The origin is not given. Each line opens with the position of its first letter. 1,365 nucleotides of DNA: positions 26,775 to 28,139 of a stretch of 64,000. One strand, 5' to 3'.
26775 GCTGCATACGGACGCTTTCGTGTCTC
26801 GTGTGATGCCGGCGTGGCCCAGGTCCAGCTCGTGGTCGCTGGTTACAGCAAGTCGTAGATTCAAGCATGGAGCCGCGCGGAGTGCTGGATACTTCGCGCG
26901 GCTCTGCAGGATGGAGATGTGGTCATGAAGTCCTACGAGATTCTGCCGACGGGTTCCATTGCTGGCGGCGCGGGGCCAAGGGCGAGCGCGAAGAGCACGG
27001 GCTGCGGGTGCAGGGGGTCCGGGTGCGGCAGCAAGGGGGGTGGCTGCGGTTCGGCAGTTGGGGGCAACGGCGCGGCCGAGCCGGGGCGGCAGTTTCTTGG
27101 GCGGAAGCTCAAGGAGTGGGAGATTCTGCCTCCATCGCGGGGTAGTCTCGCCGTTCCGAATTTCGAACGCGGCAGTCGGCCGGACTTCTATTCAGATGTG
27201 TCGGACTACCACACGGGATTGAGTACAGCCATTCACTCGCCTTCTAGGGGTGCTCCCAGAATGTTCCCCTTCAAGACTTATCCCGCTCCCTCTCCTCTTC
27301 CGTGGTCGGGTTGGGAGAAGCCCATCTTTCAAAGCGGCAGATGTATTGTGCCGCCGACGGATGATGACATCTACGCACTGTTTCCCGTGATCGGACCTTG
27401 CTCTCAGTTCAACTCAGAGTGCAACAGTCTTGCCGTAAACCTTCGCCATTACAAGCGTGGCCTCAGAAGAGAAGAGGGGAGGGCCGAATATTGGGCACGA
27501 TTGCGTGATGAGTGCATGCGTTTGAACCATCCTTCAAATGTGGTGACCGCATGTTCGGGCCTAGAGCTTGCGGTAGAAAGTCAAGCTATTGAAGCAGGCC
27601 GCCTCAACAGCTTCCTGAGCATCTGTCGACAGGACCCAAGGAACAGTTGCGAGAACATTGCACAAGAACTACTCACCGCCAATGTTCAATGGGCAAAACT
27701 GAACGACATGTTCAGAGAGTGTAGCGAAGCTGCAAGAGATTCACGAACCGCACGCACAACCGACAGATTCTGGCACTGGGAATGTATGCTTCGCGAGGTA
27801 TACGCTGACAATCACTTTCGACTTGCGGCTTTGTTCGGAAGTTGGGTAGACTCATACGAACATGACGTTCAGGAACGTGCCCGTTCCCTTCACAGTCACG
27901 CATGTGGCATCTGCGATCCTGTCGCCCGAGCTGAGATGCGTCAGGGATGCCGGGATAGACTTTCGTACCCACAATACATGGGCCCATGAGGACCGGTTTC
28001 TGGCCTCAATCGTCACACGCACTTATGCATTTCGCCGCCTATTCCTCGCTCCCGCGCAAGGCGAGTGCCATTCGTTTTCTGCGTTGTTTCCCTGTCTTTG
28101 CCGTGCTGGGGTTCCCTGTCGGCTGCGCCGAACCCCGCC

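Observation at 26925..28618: Signal-less Gly/Cys-rich 354-aa protein translationally coupled to a Cys-rich exported protein: effector/immunity-like pair?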

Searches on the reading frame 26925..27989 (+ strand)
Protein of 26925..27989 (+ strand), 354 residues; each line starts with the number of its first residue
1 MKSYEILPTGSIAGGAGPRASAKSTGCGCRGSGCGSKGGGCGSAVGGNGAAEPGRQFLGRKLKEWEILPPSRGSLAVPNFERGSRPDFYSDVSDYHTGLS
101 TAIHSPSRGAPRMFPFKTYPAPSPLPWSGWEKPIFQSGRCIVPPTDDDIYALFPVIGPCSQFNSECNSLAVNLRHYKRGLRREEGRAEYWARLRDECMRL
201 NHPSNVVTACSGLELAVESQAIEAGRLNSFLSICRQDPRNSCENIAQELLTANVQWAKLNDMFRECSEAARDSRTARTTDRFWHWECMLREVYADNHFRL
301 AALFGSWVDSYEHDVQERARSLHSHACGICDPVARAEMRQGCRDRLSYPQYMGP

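Call 3: search_protein_families(library=pfam, proteins=[window:26925-27989:+], max_evalue=1)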
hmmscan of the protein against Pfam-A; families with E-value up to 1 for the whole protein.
window:26925-27989:+ (354 aa): 1 family
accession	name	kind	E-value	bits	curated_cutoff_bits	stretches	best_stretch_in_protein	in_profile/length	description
PF17511.7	Mobilization_B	-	0.068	14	27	1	247-308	54-116/136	Mobilization protein B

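Call 6: search_protein_families(library=ncbifam, proteins=[window:26925-27989:+], max_evalue=1)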
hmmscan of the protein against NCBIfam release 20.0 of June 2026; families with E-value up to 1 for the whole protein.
window:26925-27989:+ (354 aa): 0 families

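Call 7: search_protein_families(library=phrogs, proteins=[window:26925-27989:+], max_evalue=1)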
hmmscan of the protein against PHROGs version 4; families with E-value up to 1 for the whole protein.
window:26925-27989:+ (354 aa): 0 families

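Call 8: find_homologous_proteins(query=window:26925-27989:+)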
Query window:26925-27989:+ (354 aa): 5 proteins with E <= 0.001 among 2902 candidates.
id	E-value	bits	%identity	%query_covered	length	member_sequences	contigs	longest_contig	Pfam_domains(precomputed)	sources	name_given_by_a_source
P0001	6.3e-248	840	100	100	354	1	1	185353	-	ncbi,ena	-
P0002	2.9e-61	226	41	100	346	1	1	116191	-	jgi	-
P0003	3.3e-23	100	75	19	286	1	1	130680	-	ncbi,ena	-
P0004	4.5e-19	87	67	21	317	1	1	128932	-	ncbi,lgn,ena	-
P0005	9.3e-12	63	41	31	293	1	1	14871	-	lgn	-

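Call 10: find_encoding_contigs(protein=P0002, flank=10000, max_places=3)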
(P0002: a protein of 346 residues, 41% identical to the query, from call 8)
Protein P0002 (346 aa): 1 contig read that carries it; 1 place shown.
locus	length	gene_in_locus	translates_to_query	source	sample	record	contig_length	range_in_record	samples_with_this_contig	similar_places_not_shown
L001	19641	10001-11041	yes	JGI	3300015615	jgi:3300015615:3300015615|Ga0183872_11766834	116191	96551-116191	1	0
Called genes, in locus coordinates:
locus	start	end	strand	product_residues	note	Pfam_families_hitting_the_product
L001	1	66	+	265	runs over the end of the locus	PF04452:Methyltrans_RNA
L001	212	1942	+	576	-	PF00069:Pkinase, PF07714:PK_Tyr_Ser-Thr, PF01636:APH (faint)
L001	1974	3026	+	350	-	PF13557:Phenol_MetA_deg (faint)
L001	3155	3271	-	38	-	-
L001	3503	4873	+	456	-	PF02397:Bac_transf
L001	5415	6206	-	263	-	-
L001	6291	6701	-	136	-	PF25390:WD40_RLD, PF13540:RCC1_2, PF25384:Alsin_RLD (weak), PF13540:RCC1_2 (weak), PF00415:RCC1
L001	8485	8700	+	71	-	-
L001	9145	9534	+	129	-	-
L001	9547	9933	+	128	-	-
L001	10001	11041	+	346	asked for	-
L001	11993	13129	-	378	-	PF14238:DUF4340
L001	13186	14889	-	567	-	PF23355:IFT52_GIFT (faint), PF23357:DUF7088, PF09822:ABC_transp_aux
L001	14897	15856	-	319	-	PF12679:ABC2_membrane_2, PF12730:ABC2_membrane_4 (weak), PF13346:ABC2_membrane_5 (weak), PF12698:ABC2_membrane_3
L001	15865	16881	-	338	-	PF00005:ABC_tran, PF13304:AAA_21 (faint)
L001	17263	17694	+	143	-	PF13279:4HBT_2, PF03061:4HBT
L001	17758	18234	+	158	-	PF00885:DMRL_synthase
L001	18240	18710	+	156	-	PF01029:NusB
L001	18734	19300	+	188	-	PF02789:Peptidase_M17_N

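Call 11: find_encoding_contigs(protein=P0003, flank=10000, max_places=3)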
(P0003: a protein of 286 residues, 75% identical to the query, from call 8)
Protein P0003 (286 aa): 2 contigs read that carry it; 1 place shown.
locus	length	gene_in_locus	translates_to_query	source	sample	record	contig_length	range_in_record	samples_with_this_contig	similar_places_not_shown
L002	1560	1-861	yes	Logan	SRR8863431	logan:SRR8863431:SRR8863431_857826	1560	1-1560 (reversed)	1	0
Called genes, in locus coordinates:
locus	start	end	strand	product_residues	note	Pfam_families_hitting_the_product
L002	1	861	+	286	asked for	?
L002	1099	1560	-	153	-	?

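Call 13: find_encoding_contigs(protein=P0004, flank=10000, max_places=3)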
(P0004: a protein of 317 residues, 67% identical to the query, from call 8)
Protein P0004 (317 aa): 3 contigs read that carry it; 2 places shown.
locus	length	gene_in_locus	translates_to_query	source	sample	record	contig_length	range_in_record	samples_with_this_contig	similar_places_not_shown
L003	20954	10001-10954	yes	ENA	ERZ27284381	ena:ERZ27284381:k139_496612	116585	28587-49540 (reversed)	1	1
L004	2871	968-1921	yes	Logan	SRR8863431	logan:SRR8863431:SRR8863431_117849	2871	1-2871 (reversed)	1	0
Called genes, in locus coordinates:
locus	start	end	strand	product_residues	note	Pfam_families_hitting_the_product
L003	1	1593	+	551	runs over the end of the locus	-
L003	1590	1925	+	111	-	PF18073:Zn_ribbon_LapB (faint)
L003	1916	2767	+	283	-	PF13814:Replic_Relax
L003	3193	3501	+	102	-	-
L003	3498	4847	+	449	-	PF00589:Phage_integrase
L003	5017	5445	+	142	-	-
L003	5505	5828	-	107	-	-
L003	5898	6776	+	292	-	-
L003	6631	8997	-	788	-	-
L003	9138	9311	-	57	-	-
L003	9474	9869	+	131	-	-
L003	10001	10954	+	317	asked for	-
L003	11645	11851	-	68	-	-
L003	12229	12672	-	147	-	-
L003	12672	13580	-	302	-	-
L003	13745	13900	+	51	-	-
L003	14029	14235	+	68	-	-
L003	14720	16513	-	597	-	PF02310:B12-binding, PF04055:Radical_SAM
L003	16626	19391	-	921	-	-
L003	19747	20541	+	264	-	-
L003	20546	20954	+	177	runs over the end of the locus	-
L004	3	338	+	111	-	?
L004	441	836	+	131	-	-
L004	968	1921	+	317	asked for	-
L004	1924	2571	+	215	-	-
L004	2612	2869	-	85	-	?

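Call 14: find_encoding_contigs(protein=P0005, flank=10000, max_places=3)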
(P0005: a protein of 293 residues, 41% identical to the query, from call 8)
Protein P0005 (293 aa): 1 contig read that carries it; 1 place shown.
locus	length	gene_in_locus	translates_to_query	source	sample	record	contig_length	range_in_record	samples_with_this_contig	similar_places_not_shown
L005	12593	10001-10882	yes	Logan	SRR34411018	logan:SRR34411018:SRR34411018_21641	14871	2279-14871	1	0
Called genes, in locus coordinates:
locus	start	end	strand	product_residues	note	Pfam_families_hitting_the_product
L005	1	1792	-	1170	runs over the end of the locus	PF00873:ACR_tran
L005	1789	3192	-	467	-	PF19335:HMBD, PF25919:BSH_CusB, PF25973:BSH_CzcB, PF25869:3HB_CusB (faint), PF25954:Beta-barrel_RND_2, PF25975:CzcB_C, PF25989:YknX_C (weak)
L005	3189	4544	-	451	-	PF02321:OEP (faint)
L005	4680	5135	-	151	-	-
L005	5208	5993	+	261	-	PF00378:ECH_1, PF16113:ECH_2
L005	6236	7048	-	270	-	-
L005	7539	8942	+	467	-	PF19936:DUF6399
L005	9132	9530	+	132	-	-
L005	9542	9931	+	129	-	-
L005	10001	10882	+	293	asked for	-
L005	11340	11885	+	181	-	-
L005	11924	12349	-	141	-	PF13267:DUF4058 (weak)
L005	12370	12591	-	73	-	?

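Call 45: search_solved_structures(query=window:26925-27989:+, max_evalue=10)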
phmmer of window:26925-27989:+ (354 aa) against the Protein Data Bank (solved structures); distinct sequences matched with E-value up to 10: 2.
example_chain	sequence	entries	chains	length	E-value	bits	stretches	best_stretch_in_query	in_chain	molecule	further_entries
7ydt_A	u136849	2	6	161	0.88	11.7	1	22-111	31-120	MPN domain containing protein | MPN domain-containing protein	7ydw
7sua_A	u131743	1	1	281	0.9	11.7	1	185-260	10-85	DUF4175 domain-containing protein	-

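Call 50: predict_structure(alignment_id=A4)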
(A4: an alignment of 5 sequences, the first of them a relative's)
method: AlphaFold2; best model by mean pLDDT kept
length: 354 residues; sequences in the alignment: 5
mean_pLDDT: 49.3   pTM: 0.44
mean pLDDT of the five models: 49.3, 44.9, 40.0, 38.5, 37.6
residues with pLDDT >= 90: 0; 70-90: 32; 50-70: 144; < 50: 178
segments of 3 or more residues with pLDDT < 50: 1-139, 199-212, 273-278, 339-354
pLDDT, mean of each block of 10 residues (from residue 1): 34 33 35 37 33 37 37 32 32 32 30 29 36 44 55 60 72 71 62 52 39 55 67 63 63 63 56 46 56 65 69 70 64 65 39 29
secondary structure, 60 per line:
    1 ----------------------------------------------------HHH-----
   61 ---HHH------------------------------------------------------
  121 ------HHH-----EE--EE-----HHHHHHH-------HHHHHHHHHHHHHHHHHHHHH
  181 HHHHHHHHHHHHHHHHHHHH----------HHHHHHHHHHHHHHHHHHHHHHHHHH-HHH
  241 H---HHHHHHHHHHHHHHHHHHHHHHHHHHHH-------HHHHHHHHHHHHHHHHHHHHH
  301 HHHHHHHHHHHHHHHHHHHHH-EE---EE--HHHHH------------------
elements in order: H146-152 H160-200 H211-236 H238-241 H245-272 H280-321 H332-336

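Call 53: fold_search(model_id=the predicted structure, library=pdb)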
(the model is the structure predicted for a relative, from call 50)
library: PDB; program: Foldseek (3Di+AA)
matches with E <= 10: 303; with E <= 0.001: 0
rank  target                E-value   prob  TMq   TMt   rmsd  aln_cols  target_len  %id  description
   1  8i21_B                6.5e-01  0.20  0.13  0.17  31.7       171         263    9  Cryo-EM structure of 6-subunit Smc5/6 arm region (released 2024-06-26)
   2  9qwr_A                6.8e-01  0.35  0.17  0.32  14.3       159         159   14  MIC60 helical bundle dimer (released 2026-02-25)
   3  6ch2_E                7.5e-01  0.60  0.22  0.42   8.4       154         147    7  Crystal structure of the cytoplasmic domain of FlhA and FliT-FliD complex (released 2018-05-16)
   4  9fed                  8.7e-01  0.38  0.20  0.34  25.1       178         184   12  Single-chain chimeric protein mimicking the interaction between HR1 and HR2 in HIV gp41 (released 2025-05-28)
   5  9qwr_B                9.2e-01  0.30  0.17  0.29  16.9       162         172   12  MIC60 helical bundle dimer (released 2026-02-25)
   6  5swr_B                9.6e-01  0.30  0.19  0.26  26.5       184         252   14  Crystal Structure of PI3Kalpha in complex with fragments 20 and 26 (released 2017-02-15)
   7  7zjr                  9.6e-01  0.15  0.14  0.18  14.3       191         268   12  X-ray structure of the periplasmic region of PilJ from P. aeruginosa (released 2022-04-27)
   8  4tql_A                1.0e+00  0.16  0.17  0.24  33.4       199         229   12  Computationally designed three helix bundle (released 2014-10-15)
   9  8i4v_B                1.1e+00  0.15  0.15  0.20  30.9       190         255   12  Cryo-EM structure of 5-subunit Smc5/6 arm region (released 2024-06-26)
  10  6r2g_A                1.2e+00  0.44  0.20  0.41  19.8       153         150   12  Crystal structure of a single-chain protein mimetic of the gp41 NHR trimer in complex with the synthetic CHR peptide C (released 2019-07-10)
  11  5swg_B                1.2e+00  0.33  0.19  0.25  27.7       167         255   11  Crystal Structure of PI3Kalpha in complex with fragments 5 and 21 (released 2017-02-15)
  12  4zop_B                1.3e+00  0.20  0.16  0.23  29.8       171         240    4  Co-crystal Structure of Lipid Kinase PI3K alpha with a selective phosphatidylinositol-3 kinase alpha inhibitor (released 2016-05-18)
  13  9och_B                1.3e+00  0.08  0.12  0.08  27.3       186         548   14  Transporter associated with antigen processing (TAP) bound to the viral protein hUS6 in the outward-facing open state (released 2025-09-10)
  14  6m3q_F                1.5e+00  0.12  0.13  0.15  26.1       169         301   15  Crystal structure of AnkB/beta4-spectrin complex (released 2020-05-13)
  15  4tql_B                1.5e+00  0.11  0.15  0.21  31.0       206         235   11  Computationally designed three helix bundle (released 2014-10-15)
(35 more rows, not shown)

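Call 72: list_cluster_members(proteins=[P0001, P0006, P0004, P0013, P0058])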
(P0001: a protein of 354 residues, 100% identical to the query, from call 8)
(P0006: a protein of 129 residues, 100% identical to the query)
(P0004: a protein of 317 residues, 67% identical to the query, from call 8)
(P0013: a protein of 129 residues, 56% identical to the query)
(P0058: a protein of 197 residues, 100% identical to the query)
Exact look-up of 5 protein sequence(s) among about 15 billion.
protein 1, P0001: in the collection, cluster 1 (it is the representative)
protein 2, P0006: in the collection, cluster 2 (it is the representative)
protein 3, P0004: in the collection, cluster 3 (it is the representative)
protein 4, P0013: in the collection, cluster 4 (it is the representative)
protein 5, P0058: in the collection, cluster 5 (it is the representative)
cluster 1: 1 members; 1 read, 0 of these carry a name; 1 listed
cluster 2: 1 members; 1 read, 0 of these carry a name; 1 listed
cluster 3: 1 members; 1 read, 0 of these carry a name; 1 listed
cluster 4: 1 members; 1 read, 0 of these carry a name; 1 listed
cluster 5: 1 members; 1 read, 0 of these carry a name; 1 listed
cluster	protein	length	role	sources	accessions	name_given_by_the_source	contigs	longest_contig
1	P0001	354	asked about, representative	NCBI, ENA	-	-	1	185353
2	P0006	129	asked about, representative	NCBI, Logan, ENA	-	-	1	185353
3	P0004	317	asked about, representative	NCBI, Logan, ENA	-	-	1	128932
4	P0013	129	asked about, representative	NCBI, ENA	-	-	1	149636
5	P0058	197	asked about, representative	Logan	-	-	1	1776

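Call 79: search_protein_families(library=pfam, proteins=[L004:968-1921:+, L002:1-861:+, L004:1924-2571:+], max_evalue=0.1)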
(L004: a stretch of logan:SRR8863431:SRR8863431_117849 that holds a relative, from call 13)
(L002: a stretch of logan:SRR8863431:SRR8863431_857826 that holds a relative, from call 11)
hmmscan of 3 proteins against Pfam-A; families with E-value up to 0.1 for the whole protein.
L004:968-1921:+ (317 aa): 0 families

L002:1-861:+ (286 aa): 0 families

L004:1924-2571:+ (215 aa): 0 families

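Call 80: search_protein_families(library=padloc, proteins=[window:26925-27989:+], max_evalue=0.1)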
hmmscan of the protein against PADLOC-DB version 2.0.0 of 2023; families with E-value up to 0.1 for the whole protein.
window:26925-27989:+ (354 aa): 0 families
